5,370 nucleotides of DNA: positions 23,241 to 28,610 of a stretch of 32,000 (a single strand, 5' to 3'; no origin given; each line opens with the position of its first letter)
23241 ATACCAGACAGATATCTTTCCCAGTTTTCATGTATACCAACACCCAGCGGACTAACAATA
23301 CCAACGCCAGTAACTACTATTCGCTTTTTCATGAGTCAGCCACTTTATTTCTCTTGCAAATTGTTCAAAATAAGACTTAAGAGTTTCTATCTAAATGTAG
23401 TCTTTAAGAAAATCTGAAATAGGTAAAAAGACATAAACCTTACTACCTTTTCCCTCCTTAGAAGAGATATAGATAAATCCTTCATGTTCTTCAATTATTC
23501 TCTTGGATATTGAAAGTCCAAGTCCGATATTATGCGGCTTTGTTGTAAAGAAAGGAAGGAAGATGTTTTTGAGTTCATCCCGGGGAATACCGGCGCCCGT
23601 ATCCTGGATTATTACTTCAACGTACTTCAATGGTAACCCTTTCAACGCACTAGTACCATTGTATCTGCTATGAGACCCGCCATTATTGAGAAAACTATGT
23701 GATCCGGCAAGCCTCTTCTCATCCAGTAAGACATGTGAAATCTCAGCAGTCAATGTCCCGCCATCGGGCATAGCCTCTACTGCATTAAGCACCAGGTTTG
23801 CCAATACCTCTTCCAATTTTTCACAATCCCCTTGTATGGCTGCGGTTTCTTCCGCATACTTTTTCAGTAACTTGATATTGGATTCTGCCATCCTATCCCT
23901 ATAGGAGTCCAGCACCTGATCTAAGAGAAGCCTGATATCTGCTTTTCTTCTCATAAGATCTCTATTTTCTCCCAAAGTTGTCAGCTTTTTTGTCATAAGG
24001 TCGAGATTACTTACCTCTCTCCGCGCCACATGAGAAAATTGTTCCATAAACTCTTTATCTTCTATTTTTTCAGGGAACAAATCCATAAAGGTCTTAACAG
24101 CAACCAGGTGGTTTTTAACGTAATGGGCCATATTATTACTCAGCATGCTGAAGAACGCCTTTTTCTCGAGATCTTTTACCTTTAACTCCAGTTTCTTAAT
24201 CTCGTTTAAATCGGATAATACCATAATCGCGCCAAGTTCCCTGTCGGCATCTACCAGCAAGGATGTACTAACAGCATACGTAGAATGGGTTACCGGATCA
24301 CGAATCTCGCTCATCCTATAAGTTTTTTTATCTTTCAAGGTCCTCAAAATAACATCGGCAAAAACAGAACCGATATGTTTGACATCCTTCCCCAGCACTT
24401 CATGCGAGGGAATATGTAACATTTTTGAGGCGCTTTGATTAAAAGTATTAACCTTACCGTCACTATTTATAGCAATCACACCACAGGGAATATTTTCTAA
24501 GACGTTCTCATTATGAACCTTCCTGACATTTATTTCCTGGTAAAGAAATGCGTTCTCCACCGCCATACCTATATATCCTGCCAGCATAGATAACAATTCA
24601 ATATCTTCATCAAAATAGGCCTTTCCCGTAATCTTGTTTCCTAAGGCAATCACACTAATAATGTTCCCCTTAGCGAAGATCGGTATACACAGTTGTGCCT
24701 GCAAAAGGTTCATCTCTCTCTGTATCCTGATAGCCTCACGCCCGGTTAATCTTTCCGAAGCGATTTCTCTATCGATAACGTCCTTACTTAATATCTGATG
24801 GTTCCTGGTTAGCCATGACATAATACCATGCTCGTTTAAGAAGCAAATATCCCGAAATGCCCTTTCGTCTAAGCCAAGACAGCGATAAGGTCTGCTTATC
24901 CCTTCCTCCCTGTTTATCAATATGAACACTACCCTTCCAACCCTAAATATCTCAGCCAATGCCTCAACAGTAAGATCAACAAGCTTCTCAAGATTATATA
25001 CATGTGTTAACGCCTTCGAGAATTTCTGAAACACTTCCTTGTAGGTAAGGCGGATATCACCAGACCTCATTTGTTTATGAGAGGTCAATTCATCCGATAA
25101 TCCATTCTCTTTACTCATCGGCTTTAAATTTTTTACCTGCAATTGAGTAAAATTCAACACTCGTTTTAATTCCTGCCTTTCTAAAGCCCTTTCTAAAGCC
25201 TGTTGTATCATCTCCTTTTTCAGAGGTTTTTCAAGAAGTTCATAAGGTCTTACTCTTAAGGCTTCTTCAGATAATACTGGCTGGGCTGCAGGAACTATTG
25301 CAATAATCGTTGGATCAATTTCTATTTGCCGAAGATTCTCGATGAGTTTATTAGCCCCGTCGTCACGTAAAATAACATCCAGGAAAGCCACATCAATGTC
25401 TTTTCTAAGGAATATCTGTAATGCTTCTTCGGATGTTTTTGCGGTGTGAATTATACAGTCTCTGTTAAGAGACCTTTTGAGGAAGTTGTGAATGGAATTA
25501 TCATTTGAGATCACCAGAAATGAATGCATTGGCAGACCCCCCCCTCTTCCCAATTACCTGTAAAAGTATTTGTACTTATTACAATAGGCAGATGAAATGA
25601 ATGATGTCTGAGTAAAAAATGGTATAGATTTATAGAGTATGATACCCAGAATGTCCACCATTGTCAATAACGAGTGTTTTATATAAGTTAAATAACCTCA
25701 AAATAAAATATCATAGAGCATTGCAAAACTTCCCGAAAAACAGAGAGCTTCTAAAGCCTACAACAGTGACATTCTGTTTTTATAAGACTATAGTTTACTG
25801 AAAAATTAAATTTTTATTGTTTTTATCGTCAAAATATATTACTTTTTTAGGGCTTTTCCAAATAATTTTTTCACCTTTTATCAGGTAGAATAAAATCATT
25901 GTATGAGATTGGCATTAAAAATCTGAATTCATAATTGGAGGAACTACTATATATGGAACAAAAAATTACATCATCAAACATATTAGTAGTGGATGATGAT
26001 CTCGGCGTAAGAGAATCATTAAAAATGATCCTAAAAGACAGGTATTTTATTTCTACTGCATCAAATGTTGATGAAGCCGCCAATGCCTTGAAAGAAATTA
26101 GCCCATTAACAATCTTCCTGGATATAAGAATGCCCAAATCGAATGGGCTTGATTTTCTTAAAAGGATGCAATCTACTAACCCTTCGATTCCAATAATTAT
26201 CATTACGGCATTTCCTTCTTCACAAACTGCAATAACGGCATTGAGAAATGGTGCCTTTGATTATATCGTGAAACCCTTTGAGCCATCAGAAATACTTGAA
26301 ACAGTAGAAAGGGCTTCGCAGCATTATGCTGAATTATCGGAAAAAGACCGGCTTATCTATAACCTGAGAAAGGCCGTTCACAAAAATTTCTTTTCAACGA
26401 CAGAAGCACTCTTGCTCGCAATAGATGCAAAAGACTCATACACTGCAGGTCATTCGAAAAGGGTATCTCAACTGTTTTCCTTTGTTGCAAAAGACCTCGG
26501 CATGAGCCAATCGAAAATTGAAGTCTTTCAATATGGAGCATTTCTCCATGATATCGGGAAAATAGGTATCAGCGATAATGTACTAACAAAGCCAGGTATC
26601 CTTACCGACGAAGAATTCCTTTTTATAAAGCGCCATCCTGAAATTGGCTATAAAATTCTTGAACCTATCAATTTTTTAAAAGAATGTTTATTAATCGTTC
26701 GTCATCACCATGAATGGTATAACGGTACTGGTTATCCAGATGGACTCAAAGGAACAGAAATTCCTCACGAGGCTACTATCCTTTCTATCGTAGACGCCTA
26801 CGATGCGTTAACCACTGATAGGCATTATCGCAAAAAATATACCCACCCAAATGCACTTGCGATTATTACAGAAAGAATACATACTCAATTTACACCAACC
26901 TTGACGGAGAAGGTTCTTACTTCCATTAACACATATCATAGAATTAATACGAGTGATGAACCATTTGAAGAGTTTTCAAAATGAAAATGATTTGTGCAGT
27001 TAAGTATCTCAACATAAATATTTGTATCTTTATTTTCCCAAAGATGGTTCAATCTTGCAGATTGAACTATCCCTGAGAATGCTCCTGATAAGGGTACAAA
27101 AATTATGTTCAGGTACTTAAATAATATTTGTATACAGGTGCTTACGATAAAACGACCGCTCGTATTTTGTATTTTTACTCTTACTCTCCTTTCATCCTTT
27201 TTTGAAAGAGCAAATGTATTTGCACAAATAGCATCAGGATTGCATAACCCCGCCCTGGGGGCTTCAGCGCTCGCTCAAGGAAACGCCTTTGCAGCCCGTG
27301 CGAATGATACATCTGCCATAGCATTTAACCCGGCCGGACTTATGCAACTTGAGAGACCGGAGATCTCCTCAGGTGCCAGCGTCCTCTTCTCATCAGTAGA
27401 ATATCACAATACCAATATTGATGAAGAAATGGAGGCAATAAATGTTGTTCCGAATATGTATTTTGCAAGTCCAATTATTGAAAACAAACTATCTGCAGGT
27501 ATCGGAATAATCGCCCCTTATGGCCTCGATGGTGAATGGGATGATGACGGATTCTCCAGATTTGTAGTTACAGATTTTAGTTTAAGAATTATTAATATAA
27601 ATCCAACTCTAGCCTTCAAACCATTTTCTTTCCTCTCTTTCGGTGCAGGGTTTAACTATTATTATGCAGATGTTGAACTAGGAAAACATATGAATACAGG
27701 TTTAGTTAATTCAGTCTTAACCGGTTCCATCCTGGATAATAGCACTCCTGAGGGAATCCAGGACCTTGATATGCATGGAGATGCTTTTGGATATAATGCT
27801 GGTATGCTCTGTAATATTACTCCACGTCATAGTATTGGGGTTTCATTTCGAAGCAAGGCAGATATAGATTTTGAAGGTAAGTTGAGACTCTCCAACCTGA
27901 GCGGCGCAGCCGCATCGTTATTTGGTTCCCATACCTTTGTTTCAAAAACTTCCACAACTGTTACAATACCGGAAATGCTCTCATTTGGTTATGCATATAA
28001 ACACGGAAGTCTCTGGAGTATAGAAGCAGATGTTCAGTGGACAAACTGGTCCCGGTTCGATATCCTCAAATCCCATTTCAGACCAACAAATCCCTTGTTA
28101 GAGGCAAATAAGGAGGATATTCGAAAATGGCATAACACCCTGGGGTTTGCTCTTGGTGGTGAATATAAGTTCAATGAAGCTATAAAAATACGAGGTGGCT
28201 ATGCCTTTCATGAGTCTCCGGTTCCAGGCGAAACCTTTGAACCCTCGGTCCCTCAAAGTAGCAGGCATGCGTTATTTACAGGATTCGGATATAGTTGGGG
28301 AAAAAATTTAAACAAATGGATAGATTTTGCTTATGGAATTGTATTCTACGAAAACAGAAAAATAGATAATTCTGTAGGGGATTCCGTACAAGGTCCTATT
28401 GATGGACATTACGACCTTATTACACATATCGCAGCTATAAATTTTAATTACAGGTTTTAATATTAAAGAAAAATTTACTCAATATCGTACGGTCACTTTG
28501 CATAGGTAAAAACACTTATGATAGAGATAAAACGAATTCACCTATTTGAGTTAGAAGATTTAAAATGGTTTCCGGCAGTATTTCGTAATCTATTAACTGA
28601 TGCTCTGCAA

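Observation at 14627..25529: Seven-gene block of CLF-like KS, FabF-type KS, ACP, B12-radical-SAM enzyme and a Cys-His-Gln KS, bracketed by two GAF-PAS histidine kinases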

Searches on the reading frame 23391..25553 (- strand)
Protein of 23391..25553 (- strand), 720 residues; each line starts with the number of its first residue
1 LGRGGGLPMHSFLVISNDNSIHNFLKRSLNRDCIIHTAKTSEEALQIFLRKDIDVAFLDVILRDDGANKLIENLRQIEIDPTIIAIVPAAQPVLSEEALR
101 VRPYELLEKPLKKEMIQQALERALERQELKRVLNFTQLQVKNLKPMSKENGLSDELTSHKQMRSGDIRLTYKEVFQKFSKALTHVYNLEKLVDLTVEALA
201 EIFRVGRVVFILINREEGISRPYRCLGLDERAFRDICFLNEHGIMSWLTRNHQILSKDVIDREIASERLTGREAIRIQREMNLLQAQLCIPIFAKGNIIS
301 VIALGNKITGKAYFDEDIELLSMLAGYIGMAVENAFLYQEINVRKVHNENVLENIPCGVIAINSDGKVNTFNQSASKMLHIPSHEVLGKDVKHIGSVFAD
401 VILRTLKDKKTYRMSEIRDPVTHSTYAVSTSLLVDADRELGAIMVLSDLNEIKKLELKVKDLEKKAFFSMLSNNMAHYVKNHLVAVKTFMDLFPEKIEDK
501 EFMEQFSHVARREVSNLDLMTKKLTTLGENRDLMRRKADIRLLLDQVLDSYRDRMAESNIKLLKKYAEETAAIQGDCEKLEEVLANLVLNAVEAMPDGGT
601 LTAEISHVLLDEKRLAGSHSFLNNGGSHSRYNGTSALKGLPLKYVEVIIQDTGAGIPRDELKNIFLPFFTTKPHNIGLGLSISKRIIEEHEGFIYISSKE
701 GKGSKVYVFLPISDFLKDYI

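Call 4: search_protein_families(library=pfam, proteins=[window:23391-25553:-], max_evalue=0.01)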
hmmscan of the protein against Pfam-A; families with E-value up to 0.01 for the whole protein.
window:23391-25553:- (720 aa): 10 families
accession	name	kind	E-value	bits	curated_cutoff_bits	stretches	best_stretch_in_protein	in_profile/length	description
PF02518.31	HATPase_c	-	3.7e-20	72.9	26.4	1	576-712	2-109/111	Histidine kinase-, DNA gyrase B-, and HSP90-like ATPase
PF00989.32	PAS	-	5.3e-11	43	22.6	1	348-448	3-112/113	PAS fold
PF00072.30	Response_reg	-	7.1e-09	36.3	30.2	1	13-120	2-110/111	Response regulator receiver domain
PF01590.32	GAF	-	2.5e-08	35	22.4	1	187-332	1-133/133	GAF domain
PF13185.12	GAF_2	-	1.6e-07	32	28.6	1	187-333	3-136/136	GAF domain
PF13492.12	GAF_3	-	1.6e-05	25.8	27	1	284-334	80-129/129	GAF domain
PF08448.16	PAS_4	-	0.00022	21.8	23.1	1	352-447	1-103/110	PAS fold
PF13188.13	PAS_8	-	0.00073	19.8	21.8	1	349-401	4-50/65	PAS domain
PF21370.4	PAS_GdpP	-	0.0013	19.5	27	1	348-416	5-71/90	Cyclic-di-AMP phosphodiesterase GdpP-like, PAS domain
PF13426.13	PAS_9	-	0.0077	16.9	27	0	356-410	1-57/103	PAS domain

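Call 5: search_protein_families(library=ncbifam, proteins=[window:23391-25553:-], max_evalue=0.01)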
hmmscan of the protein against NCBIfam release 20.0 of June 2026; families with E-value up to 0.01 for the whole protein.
window:23391-25553:- (720 aa): 91 families (the best 25 are shown)
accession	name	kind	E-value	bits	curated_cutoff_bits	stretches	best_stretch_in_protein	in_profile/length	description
NF008468.0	PRK11360.1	equivalog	9.7e-66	222.4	646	2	326-607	250-534/616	two-component system sensor histidine kinase AtoS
NF033092.0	HK_WalK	equivalog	1.8e-37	129.2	725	2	312-606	226-515/594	cell wall metabolism sensor histidine kinase WalK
NF007688.0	PRK10364.1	equivalog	1.7e-35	122.7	479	2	644-713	383-452/460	two-component system sensor histidine kinase ZraS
NF046044.1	PnpS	equivalog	4.5e-35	121.4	400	1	328-711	37-390/390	two-component system histidine kinase PnpS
NF046020.1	HisKinCckABruc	equivalog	2.3e-29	101.9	1000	1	438-711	450-706/868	cell cycle histidine kinase CckA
NF010411.0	PRK13837.1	equivalog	3.3e-29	101.5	647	1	510-713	492-676/828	two-component system VirA-like sensor kinase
NF053867.1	SprKinKinDBac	equivalog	1.3e-24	86.6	775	2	644-713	429-498/500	sporulation kinase KinD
TIGR02966.1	phoR_proteo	equivalog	6e-24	84.7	334.2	2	350-605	10-255/333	phosphate regulon sensor histidine kinase PhoR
NF046026.1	HisKinCckACaul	equivalog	1.4e-23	82.9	1000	1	430-713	265-533/678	cell cycle histidine kinase CckA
NF052573.1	HisKinEspAMyxo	equivalog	1.7e-21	76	1400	1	351-712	259-611/755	serine histidine kinase EspA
TIGR02956.1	TMAO_torS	equivalog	2.1e-21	75.8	676.5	2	533-712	532-682/967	TMAO reductase system sensor histidine kinase/response regulator TorS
NF006800.0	PRK09303.1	equivalog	4.3e-21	75.3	342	2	643-713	304-378/383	histidine kinase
NF045911.1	TCSHisKinNblS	equivalog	1.4e-20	73.2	1000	1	339-709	259-617/621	two-component system sensor histidine kinase NblS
NF047466.1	hybrid_RR_LvrB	exception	2.2e-19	69.9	500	1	455-712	139-376/377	hybrid histidine kinase/response regulator LvrB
NF041777.1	sens_FixL_Rhizob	equivalog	6.2e-19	68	850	1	644-713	413-482/485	sensor protein FixL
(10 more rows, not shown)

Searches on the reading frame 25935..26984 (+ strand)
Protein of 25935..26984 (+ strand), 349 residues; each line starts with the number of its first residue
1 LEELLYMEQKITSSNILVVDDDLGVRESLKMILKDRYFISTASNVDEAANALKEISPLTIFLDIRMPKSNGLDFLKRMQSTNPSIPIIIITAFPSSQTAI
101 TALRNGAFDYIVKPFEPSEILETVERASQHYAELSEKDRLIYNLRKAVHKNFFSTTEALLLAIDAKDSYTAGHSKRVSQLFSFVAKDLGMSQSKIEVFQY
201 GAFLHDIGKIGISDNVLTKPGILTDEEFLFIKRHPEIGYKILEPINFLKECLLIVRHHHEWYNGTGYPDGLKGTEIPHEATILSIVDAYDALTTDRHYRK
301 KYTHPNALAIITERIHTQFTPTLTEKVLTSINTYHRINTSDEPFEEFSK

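Call 7: search_protein_families(library=pfam, proteins=[window:25935-26984:+], max_evalue=0.001)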
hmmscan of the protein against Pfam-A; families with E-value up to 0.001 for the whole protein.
window:25935-26984:+ (349 aa): 3 families
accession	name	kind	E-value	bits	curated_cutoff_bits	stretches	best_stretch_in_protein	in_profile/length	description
PF13487.12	HD_5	-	1.3e-34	119.8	27.2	1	163-322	7-169/170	HD domain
PF00072.30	Response_reg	-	1.3e-26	93.3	30.2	1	16-124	1-110/111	Response regulator receiver domain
PF01966.28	HD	-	1.8e-19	70.5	22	1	171-291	2-115/116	HD domain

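Call 59: search_protein_families(library=ncbifam, proteins=[window:25935-26984:+], max_evalue=0.00001)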
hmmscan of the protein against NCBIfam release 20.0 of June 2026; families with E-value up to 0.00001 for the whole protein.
window:25935-26984:+ (349 aa): 87 families (the best 25 are shown)
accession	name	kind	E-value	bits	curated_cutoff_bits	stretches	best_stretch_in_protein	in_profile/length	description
NF053512.1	nitric_RR_NosR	exception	6.3e-59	200.1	400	2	145-339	167-362/422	response regulator c-di-GMP phosphodiesterase, NosR family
NF008469.0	PRK11361.1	equivalog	4.1e-26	91.7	714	1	13-145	4-137/461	acetoacetate metabolism transcriptional regulator AtoC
TIGR01818.1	ntrC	equivalog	1e-25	90.5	558.6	1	16-137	1-123/463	nitrogen regulation protein NR(I)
NF006900.1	PRK09390.1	equivalog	2e-24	86.3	255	1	14-198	5-177/203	response regulator FixJ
NF051870.1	NAssimRespRegNtrX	equivalog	9.8e-24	84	600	1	14-140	2-131/452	nitrogen assimilation response regulator NtrX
NF008176.1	PRK10923.1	equivalog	6.2e-22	77.8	620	1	15-136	5-127/469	nitrogen regulation protein NR(I)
TIGR02154.1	PhoB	equivalog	2.1e-20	73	296.2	1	13-137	2-129/226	phosphate regulon transcriptional regulator PhoB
NF007689.0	PRK10365.1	equivalog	4.1e-20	72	760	1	15-134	7-127/441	sigma-54-dependent response regulator transcription factor ZraR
NF045505.1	RR_RssB_Pseudo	equivalog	4.2e-19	68.9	700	1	12-147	4-141/394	two-component system response regulator RssB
NF008677.0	PRK11697.1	equivalog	4.5e-19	68.8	246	1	15-133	3-121/238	two-component system response regulator BtsR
NF040689.1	MtrAB_MtrA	equivalog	7.6e-19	67.9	300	1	16-125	1-110/219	MtrAB system response regulator MtrA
NF033791.1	ActR_PrrA_rreg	equivalog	2.7e-18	66.5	250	1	15-137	3-126/173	ActR/PrrA/RegA family redox response regulator transcription factor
NF007005.1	PRK09468.1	equivalog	2.9e-18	66.2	331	1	13-125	3-116/237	osmolarity response regulator transcription factor OmpR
NF045944.1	ResRegRpaBCyano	equivalog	3.4e-18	65.9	330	1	17-125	1-109/229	response regulator transcription factor RpaB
NF001965.0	PRK00742.1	subfamily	6e-18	65.2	293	1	15-141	5-130/357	chemotaxis-specific protein-glutamate methyltransferase CheB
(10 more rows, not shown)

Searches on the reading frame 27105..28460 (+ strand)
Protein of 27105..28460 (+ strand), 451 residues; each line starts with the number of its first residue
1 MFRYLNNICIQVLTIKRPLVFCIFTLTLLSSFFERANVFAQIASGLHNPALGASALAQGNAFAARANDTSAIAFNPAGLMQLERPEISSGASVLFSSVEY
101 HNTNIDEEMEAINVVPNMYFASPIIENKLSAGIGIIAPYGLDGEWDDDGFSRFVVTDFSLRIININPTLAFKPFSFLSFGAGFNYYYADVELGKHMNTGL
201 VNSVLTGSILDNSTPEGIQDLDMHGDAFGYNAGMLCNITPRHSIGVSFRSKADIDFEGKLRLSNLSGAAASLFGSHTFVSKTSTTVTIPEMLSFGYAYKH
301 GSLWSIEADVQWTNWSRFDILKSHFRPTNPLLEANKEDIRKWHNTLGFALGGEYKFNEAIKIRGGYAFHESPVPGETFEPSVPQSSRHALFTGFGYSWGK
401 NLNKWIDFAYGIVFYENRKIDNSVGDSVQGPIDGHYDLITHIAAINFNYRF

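Call 7: search_protein_families(library=pfam, proteins=[window:27105-28460:+], max_evalue=0.001)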
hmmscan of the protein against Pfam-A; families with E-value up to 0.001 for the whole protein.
window:27105-28460:+ (451 aa): 2 families
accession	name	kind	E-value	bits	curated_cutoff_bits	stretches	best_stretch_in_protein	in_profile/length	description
PF03349.22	Toluene_X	-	1e-71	242.1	29.7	1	49-451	16-421/421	Outer membrane protein transport protein (OMPP1/FadL/TodX)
PF13505.12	OMP_b-brl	-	9.9e-06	26.3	28.7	0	289-451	43-175/175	Outer membrane protein beta-barrel domain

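Call 59: search_protein_families(library=ncbifam, proteins=[window:27105-28460:+], max_evalue=0.00001)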
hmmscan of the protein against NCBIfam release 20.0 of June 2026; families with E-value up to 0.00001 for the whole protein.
window:27105-28460:+ (451 aa): 5 families
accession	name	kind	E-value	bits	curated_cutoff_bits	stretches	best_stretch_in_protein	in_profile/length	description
NF007988.0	PRK10716.1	equivalog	1.4e-40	139.3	585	1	57-451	37-435/435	long-chain fatty acid transporter FadL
NF053685.1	BamG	equivalog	3.8e-10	39.4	250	1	169-358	141-308/397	BamG family beta-barrel-assembly machinery protein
NF050080.1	pilus_FilD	exception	2.4e-09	36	970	0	283-403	361-492/549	putative pilus system OmpP1/FadL family transporter FilD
NF041571.1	alkn_up_AupA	equivalog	2.3e-08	33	840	1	288-397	280-386/444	alkane uptake protein AupA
NF033709.1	PorV_fam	subfamily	5.2e-08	32.8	90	0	267-413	174-309/326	PorV/PorQ family protein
